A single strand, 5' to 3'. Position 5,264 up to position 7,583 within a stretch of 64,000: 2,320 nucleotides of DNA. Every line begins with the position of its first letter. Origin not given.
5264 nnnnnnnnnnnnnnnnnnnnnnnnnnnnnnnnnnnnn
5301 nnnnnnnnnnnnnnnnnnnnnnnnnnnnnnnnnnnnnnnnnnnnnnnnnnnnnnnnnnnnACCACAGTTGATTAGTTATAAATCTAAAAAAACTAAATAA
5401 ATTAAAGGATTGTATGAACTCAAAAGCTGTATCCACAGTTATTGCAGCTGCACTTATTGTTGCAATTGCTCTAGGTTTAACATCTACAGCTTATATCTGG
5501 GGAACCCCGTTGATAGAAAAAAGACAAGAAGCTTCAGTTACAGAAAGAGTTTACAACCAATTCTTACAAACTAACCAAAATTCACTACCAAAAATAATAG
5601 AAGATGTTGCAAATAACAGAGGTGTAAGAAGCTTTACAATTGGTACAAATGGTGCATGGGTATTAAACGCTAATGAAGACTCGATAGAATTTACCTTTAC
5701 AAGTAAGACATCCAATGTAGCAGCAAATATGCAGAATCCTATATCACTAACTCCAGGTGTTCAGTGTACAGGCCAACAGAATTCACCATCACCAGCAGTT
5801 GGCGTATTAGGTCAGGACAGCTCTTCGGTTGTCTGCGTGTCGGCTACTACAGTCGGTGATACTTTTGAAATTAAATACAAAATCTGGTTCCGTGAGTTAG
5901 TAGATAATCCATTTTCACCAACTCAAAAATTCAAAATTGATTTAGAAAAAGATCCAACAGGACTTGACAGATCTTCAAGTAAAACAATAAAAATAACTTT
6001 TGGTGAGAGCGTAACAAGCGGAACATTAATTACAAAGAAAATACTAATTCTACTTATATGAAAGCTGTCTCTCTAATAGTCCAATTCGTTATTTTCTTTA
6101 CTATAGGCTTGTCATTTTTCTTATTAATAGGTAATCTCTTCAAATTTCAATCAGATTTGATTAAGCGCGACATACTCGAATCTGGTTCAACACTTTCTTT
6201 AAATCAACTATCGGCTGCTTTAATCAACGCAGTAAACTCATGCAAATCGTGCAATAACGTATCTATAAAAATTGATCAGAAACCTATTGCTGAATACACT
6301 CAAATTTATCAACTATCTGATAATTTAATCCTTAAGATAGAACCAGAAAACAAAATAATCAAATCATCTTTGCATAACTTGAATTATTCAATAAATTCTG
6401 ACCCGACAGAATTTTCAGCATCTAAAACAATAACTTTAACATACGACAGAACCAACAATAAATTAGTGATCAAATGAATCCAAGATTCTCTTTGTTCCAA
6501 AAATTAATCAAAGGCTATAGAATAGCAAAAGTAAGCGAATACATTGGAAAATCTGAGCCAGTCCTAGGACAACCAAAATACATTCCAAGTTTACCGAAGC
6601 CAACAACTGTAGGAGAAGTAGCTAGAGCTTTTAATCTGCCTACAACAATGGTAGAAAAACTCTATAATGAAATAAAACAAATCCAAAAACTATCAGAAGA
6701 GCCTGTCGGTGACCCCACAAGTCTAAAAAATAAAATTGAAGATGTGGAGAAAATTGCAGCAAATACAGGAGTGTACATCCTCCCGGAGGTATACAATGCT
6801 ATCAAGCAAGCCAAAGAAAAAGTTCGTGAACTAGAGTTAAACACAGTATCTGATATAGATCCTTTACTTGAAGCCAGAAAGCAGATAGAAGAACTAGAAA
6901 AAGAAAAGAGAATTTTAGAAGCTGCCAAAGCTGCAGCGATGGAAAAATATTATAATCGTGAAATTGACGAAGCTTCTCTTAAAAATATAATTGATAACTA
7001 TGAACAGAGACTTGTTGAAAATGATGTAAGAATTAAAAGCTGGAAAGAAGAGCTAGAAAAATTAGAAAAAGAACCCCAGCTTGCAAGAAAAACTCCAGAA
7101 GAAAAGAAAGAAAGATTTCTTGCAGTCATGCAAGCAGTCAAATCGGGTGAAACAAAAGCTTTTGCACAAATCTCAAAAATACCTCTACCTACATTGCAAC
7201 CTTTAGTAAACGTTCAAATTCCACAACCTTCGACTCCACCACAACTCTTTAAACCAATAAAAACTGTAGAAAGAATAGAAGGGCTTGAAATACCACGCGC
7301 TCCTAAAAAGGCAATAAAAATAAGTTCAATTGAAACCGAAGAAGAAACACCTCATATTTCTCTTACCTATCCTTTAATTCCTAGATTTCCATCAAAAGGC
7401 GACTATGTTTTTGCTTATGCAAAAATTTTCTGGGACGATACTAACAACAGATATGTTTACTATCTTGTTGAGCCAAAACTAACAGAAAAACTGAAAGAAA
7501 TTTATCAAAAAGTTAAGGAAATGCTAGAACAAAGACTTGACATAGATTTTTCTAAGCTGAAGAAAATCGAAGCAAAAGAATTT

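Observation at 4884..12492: Tightly coupled 8-gene type IV pilus (Tad/Ups/Aap-like) operon with atypical ATPase and split platform protein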

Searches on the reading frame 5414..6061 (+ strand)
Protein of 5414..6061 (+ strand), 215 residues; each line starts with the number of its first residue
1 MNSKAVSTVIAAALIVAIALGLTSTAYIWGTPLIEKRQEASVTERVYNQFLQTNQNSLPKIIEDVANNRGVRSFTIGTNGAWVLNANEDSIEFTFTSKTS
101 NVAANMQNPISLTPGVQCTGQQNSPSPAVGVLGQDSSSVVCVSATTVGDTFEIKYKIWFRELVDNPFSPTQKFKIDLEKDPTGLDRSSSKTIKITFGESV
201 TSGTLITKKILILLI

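Call 4: search_protein_families(library=pfam, proteins=[window:5414-6061:+], max_evalue=1)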
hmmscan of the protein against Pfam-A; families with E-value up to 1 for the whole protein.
window:5414-6061:+ (215 aa): 1 family
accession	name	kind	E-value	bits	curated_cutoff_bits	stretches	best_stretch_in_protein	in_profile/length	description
PF17961.7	Big_8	-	0.039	14.5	22.9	1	147-208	23-85/103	Bacterial Ig domain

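Call 5: search_protein_families(library=ncbifam, proteins=[window:5414-6061:+], max_evalue=1)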
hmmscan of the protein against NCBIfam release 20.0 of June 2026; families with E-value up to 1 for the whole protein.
window:5414-6061:+ (215 aa): 1 family
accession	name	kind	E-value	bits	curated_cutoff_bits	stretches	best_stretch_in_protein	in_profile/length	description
NF046073.1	UpsA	equivalog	0.075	13.2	130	1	4-152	2-129/136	pilin subunit UpsA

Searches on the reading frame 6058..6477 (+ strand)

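Call 4: search_protein_families(library=pfam, proteins=[window:6058-6477:+], max_evalue=1)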
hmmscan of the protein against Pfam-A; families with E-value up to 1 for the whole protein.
window:6058-6477:+ (139 aa): 0 families

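Call 5: search_protein_families(library=ncbifam, proteins=[window:6058-6477:+], max_evalue=1)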
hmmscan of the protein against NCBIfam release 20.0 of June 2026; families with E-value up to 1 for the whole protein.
window:6058-6477:+ (139 aa): 2 families
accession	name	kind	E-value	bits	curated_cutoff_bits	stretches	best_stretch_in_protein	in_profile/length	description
TIGR01242.2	TIGR01242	subfamily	0.0011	18.1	500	1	31-89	64-122/362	proteasome-activating nucleotidase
NF003069.1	PRK03992.1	subfamily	0.048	12.8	500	1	32-90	82-140/379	proteasome-activating nucleotidase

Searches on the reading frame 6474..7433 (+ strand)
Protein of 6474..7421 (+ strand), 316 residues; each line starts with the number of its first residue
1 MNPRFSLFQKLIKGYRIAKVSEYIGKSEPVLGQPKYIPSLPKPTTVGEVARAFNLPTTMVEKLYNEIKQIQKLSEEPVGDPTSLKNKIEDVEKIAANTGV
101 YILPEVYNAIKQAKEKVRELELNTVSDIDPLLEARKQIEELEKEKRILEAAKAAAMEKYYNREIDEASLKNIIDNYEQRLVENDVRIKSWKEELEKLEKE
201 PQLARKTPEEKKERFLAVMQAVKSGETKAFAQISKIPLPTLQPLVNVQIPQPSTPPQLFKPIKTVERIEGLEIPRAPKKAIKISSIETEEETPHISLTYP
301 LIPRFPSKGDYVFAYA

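Call 28: search_protein_families(library=pfam, proteins=[window:6474-7421:+], max_evalue=0.1)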
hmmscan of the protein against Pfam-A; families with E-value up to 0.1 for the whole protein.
window:6474-7421:+ (316 aa): 0 families

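Call 35: predict_structure(alignment_id=A2)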
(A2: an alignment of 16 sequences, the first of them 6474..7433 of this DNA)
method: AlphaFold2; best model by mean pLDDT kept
length: 320 residues; sequences in the alignment: 16
mean_pLDDT: 66.1   pTM: 0.54
mean pLDDT of the five models: 66.1, 63.6, 62.2, 61.7, 58.9
residues with pLDDT >= 90: 41; 70-90: 133; 50-70: 33; < 50: 113
segments of 3 or more residues with pLDDT < 50: 13-42, 234-303, 314-320
pLDDT, mean of each block of 10 residues (from residue 1): 49 44 36 35 66 83 86 71 89 89 87 88 82 91 93 89 82 86 90 88 77 85 68 43 33 33 37 39 35 41 53 44
secondary structure, 60 per line:
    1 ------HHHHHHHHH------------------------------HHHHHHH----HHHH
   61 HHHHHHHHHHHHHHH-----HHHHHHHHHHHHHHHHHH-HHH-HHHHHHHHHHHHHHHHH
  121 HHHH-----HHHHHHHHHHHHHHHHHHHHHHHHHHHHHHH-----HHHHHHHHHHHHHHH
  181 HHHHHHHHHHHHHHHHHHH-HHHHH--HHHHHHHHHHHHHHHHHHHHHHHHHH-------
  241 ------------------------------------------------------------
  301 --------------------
elements in order: H7-15 H46-52 H57-75 H81-98 H104-124 H130-160 H166-199 H201-205 H208-233

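Call 38: fold_search(model_id=the predicted structure, library=pdb)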
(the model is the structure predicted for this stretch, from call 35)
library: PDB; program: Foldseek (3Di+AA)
matches with E <= 10: 101; with E <= 0.001: 0
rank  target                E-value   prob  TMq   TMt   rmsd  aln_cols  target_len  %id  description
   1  8p4y                  5.2e-01  0.06  0.09  0.14  23.7       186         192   19  Coiled-coil protein origami triangle (released 2023-08-02)
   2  9gm7_C                8.3e-01  0.12  0.18  0.14  31.0       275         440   11  MukBEF in a nucleotide-bound state with open neck gate (monomer) (released 2025-03-26)
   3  7p3r_A                1.0e+00  0.11  0.16  0.16  40.9       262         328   11  Helical structure of the toxin MakA from Vibrio cholera (released 2022-02-23)
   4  8r5s_A                1.1e+00  0.18  0.21  0.26  16.5       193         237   22  t113 - De-novo designed soluble homotetramer (released 2024-11-27)
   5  7y8t_B                1.3e+00  0.16  0.18  0.09  15.0       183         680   18  Structure of Cas7-11-crRNA in complex with TPR-CHAT (released 2023-06-28)
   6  5c21_A                1.3e+00  0.06  0.11  0.13  29.7       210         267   13  Crystal structure of native HlyD from E. coli (released 2016-02-17)
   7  8d9f_A                1.4e+00  0.12  0.17  0.09  16.6       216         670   16  gRAMP-TPR-CHAT (Craspase) (released 2023-06-14)
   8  5c21_B                1.4e+00  0.08  0.13  0.16  30.4       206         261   14  Crystal structure of native HlyD from E. coli (released 2016-02-17)
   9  7ycx_D                1.6e+00  0.09  0.18  0.09  26.6       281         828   12  The structure of INTAC-PEC complex (released 2023-03-15)
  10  7xsq_B                1.6e+00  0.15  0.17  0.09  14.1       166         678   19  Structure of the Craspase (released 2022-11-09)
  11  6r2g_A                1.8e+00  0.14  0.15  0.30  20.1       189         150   11  Crystal structure of a single-chain protein mimetic of the gp41 NHR trimer in complex with the synthetic CHR peptide C (released 2019-07-10)
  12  8r5s_E                1.9e+00  0.14  0.23  0.29  15.6       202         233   20  t113 - De-novo designed soluble homotetramer (released 2024-11-27)
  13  7y85_D                1.9e+00  0.14  0.17  0.09  13.8       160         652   18  CryoEM structure of type III-E CRISPR Craspase gRAMP-crRNA in complex with TPR-CHAT protease bound to self RNA target (released 2022-12-14)
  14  8q72_E                1.9e+00  0.04  0.11  0.08  25.9       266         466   12  E. coli plasmid-borne JetABCD(E248A) core in a cleavage-competent state (released 2024-01-31)
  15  6r1j_D                2.0e+00  0.04  0.12  0.13  30.9       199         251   15  Structure of the soluble AhlC triple head mutant of the tripartite alpha-pore forming toxin, AHL, from Aeromonas hydro (released 2019-07-10)
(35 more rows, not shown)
